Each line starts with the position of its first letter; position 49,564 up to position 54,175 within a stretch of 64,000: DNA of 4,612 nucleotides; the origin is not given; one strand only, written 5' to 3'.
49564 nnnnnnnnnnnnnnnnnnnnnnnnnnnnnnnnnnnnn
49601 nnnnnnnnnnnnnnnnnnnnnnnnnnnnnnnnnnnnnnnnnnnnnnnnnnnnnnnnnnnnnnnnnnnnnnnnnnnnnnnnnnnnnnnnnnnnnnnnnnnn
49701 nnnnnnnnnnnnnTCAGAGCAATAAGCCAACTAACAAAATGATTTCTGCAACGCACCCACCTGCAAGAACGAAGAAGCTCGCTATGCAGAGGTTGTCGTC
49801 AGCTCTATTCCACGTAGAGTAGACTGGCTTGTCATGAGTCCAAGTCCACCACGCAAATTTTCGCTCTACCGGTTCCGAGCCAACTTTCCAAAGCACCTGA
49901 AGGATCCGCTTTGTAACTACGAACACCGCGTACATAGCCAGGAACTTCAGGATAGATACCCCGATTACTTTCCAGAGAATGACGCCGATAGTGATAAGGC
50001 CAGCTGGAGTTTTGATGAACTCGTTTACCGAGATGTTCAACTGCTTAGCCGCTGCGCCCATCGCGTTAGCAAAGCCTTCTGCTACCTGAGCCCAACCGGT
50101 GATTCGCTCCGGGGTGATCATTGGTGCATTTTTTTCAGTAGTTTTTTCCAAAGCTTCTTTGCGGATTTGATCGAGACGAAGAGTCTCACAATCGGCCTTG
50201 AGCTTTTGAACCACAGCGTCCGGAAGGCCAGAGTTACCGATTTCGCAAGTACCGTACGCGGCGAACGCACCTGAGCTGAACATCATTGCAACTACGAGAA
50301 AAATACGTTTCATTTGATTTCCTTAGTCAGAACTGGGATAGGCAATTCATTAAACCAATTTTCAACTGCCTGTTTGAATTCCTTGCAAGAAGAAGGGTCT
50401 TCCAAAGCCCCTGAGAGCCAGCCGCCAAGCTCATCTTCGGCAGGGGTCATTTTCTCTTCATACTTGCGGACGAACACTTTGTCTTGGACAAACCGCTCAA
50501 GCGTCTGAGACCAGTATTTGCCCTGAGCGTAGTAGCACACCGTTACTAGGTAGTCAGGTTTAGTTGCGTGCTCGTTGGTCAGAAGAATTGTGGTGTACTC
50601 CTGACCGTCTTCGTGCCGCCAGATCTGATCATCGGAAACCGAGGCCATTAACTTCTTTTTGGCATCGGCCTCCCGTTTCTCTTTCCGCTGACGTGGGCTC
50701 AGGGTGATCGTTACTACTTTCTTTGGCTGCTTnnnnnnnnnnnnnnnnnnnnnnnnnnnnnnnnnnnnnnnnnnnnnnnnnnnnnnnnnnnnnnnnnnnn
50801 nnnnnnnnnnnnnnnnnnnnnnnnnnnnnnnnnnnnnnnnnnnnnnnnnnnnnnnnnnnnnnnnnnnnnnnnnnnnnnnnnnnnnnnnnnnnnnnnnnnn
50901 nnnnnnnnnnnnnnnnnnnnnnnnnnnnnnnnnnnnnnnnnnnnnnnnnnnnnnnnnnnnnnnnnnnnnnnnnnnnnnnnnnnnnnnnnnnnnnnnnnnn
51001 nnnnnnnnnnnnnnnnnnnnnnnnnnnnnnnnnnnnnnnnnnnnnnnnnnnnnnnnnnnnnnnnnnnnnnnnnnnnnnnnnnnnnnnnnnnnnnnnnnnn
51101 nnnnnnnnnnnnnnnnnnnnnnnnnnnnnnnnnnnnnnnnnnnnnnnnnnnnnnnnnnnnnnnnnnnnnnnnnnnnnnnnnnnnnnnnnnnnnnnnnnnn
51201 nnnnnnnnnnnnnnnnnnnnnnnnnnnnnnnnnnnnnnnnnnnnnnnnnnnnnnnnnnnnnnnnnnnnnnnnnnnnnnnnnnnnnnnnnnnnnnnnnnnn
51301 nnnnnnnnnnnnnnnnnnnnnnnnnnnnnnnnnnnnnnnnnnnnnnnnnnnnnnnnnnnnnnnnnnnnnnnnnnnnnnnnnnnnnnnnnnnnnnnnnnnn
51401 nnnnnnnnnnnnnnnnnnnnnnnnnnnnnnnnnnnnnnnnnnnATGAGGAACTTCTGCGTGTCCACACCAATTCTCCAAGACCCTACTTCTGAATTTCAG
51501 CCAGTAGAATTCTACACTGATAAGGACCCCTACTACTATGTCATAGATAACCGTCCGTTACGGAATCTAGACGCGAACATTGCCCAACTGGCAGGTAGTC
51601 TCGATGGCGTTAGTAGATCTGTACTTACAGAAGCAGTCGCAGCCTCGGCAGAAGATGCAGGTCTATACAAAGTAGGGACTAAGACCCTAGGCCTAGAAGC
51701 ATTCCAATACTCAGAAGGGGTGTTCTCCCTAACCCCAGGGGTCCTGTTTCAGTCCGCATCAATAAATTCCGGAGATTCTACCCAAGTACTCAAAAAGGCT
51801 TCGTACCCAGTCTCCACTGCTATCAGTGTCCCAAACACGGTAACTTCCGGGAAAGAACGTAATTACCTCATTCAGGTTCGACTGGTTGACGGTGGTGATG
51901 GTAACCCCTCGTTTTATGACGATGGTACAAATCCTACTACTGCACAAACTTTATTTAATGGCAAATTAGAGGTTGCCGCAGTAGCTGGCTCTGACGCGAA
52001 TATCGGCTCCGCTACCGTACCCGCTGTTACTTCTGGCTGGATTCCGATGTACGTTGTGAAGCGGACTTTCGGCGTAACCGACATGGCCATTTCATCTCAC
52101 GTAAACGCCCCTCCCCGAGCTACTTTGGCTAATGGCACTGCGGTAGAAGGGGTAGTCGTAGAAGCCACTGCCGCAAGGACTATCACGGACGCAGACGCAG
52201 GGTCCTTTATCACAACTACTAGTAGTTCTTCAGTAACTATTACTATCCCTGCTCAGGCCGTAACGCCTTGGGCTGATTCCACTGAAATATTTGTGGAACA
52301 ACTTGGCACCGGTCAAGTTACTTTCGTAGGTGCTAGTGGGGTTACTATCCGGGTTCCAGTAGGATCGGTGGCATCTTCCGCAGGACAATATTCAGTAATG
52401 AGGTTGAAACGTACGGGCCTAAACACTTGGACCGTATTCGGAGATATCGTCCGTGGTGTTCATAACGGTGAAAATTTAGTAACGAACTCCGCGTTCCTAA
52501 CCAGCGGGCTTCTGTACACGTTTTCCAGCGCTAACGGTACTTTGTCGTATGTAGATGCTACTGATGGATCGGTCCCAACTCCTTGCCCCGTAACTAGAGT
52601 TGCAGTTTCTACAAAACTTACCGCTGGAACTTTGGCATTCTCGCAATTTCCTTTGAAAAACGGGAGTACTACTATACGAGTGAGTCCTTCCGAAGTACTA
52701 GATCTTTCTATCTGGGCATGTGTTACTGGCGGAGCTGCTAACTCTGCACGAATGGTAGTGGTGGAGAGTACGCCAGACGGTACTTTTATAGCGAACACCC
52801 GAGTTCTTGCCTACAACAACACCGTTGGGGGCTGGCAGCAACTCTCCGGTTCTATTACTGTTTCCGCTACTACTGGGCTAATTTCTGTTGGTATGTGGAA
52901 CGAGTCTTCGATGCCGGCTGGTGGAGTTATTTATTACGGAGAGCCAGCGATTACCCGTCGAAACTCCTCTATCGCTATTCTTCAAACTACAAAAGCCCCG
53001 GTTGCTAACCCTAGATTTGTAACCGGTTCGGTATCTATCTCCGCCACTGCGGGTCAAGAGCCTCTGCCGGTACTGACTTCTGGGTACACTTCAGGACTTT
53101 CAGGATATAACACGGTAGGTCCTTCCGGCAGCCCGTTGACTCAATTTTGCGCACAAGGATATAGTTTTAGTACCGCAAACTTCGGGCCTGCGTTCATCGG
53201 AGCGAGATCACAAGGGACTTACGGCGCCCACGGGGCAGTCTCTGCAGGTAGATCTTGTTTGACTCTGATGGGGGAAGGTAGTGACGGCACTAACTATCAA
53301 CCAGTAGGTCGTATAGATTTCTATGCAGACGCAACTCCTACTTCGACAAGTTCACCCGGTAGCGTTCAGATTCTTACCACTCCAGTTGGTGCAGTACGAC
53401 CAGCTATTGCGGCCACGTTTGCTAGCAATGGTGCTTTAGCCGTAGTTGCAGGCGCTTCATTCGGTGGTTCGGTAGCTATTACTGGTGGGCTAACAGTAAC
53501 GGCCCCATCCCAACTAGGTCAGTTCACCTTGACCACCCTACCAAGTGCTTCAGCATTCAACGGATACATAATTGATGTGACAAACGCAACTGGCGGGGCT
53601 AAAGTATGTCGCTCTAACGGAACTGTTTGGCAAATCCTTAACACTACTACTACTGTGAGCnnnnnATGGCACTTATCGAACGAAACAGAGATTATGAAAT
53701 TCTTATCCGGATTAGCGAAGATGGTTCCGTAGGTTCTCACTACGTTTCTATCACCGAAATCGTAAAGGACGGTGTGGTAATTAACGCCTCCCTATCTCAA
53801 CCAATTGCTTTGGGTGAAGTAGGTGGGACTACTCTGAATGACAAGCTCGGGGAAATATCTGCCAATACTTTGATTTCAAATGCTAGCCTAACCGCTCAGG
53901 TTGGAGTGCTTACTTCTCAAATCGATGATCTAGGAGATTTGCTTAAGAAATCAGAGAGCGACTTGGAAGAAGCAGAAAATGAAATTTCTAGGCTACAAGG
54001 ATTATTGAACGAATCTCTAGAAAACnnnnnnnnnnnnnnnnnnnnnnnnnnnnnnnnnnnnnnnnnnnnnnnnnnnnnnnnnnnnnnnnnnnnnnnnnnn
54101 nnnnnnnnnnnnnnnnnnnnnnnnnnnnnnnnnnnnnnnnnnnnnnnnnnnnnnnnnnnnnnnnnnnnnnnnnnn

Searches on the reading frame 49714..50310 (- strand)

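Call 78: search_protein_families(library=phrogs, proteins=[window:49714-50310:-], max_evalue=0.0001)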
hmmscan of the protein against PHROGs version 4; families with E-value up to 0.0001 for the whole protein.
window:49714-50310:- (198 aa): 2 families
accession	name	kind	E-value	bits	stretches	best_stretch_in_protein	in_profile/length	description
phrog_19575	-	unknown function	2.6e-31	110.1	1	3-194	5-193/199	-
phrog_33832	-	unknown function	1.5e-07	32.1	1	1-130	2-120/179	-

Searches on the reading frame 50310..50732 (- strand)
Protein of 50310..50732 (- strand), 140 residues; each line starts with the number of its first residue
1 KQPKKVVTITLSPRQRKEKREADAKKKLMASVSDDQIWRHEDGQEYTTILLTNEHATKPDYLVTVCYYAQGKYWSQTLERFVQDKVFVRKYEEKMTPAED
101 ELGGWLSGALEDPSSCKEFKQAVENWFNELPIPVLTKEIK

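Call 78: search_protein_families(library=phrogs, proteins=[window:50310-50732:-], max_evalue=0.0001)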
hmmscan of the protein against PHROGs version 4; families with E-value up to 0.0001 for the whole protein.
window:50310-50732:- (140 aa): 1 family
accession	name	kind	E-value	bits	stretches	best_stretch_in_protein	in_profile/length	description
phrog_4767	-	unknown function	1.4e-06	28.3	1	31-90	8-70/505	-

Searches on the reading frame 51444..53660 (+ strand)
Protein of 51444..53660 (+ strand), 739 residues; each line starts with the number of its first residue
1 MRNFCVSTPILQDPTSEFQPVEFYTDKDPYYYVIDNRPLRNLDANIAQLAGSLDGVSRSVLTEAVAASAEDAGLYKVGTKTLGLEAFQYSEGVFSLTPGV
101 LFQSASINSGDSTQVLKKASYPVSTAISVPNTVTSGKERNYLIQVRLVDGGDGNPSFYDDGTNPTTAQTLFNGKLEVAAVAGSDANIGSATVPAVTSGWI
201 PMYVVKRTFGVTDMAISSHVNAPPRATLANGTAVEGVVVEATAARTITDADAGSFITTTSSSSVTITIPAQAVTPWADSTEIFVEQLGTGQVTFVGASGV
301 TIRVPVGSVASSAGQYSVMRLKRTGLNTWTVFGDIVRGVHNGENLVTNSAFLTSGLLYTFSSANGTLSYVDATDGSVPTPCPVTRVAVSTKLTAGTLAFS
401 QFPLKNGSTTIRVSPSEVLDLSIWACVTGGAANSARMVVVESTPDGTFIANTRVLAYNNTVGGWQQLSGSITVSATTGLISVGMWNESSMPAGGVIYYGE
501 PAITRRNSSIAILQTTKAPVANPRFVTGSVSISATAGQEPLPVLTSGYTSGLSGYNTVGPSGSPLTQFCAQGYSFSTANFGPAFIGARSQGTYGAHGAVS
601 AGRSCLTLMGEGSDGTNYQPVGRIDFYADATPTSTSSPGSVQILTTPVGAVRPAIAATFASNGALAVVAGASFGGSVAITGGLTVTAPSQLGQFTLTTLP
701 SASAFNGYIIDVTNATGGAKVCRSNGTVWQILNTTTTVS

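Call 33: search_protein_families(library=phrogs, proteins=[window:51444-53660:+], max_evalue=0.00001)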
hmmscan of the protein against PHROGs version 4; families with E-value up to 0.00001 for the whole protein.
window:51444-53660:+ (739 aa): 4 families
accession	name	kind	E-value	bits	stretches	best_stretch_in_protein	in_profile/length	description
phrog_8780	-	tail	3.6e-11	43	1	240-335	661-755/755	minor tail protein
phrog_21978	-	unknown function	8.5e-09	36.6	1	233-335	126-217/220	-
phrog_16053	-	tail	3.4e-07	31.1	1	237-479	57-277/310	tail fiber protein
phrog_6953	-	tail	6.4e-06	26.7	0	258-334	170-247/251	tail fiber protein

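Call 66: search_dna_similar(query=window:51444-53660:+, collection=phages, mode=protein, max_rows=12)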
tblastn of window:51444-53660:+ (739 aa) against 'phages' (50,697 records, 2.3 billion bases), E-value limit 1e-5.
Records with a match: 12; places in all: 12; records where one place covers at least 80% of the query: 0.
Best place of each record, by identity: <60% 12.
By first word of the organism name: Gordonia 4; Burkholderia 2; Pseudomonas 2; Erwinia 2; Acidovorax 2.
By host as written in the record: Gordonia terrae 3612 4; Burkholderia cenocepacia C6433 2; Pseudomonas grimontii MBTL2-21 2; Erwinia amylovora 2; Acidovorax citrulli 2.
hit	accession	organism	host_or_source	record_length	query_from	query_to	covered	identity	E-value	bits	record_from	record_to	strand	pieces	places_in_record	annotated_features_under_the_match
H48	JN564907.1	Burkholderia phage vB_BceS_AH2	Burkholderia cenocepacia C6433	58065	666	739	10%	58.4%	2e-14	84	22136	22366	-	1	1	tail fiber protein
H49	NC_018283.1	Burkholderia phage vB_BceS_AH2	Burkholderia cenocepacia C6433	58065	666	739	10%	58.4%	2e-14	84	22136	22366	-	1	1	tail fiber protein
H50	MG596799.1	Pseudomonas phage PMBT3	Pseudomonas grimontii MBTL2-21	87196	269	381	15%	33.1%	2e-6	57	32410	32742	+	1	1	hypothetical protein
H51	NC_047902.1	Pseudomonas phage PMBT3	Pseudomonas grimontii MBTL2-21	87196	269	381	15%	33.1%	2e-6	57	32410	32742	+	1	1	hypothetical protein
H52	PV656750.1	Erwinia phage UCB24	Erwinia amylovora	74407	683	739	8%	57.9%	6e-9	66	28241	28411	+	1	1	record has no annotation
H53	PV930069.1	Erwinia phage UCB24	Erwinia amylovora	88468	683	739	8%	57.9%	6e-9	66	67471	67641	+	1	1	record has no annotation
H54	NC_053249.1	Gordonia phage Verity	Gordonia terrae 3612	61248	269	335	9%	44.8%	3e-6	57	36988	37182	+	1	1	39: minor tail protein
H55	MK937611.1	Gordonia phage Verity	Gordonia terrae 3612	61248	269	335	9%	44.8%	3e-6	57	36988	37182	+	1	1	39: minor tail protein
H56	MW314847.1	Gordonia phage Delrey21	Gordonia terrae 3612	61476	269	335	9%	44.8%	3e-6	57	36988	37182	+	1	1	39: minor tail protein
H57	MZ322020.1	Gordonia phage DoctorFroggo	Gordonia terrae 3612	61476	269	335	9%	44.8%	3e-6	57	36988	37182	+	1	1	39: minor tail protein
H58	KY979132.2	Acidovorax phage ACP17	Acidovorax citrulli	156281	691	739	7%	59.2%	5e-6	56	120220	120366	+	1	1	hypothetical protein (x2)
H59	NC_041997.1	Acidovorax phage ACP17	Acidovorax citrulli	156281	691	739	7%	59.2%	5e-6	56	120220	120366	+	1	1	hypothetical protein (x2)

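Call 67: search_protein_families(library=pfam, proteins=[window:51444-53660:+], max_evalue=0.01)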
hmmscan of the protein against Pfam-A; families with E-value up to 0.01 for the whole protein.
window:51444-53660:+ (739 aa): 1 family
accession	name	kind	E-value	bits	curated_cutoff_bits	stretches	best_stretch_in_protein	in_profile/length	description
PF16371.11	MetallophosN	-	0.0049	17.5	35.6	0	229-287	5-65/77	N terminal of Calcineurin-like phosphoesterase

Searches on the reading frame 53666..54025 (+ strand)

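Call 67: search_protein_families(library=pfam, proteins=[window:53666-54025:+], max_evalue=0.01)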
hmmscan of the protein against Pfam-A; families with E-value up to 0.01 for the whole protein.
window:53666-54025:+ (120 aa): 1 family
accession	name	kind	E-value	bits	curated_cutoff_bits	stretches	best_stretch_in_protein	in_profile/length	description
PF04728.18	LPP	-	0.0043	17.8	29.1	1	74-109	4-39/53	Lipoprotein leucine-zipper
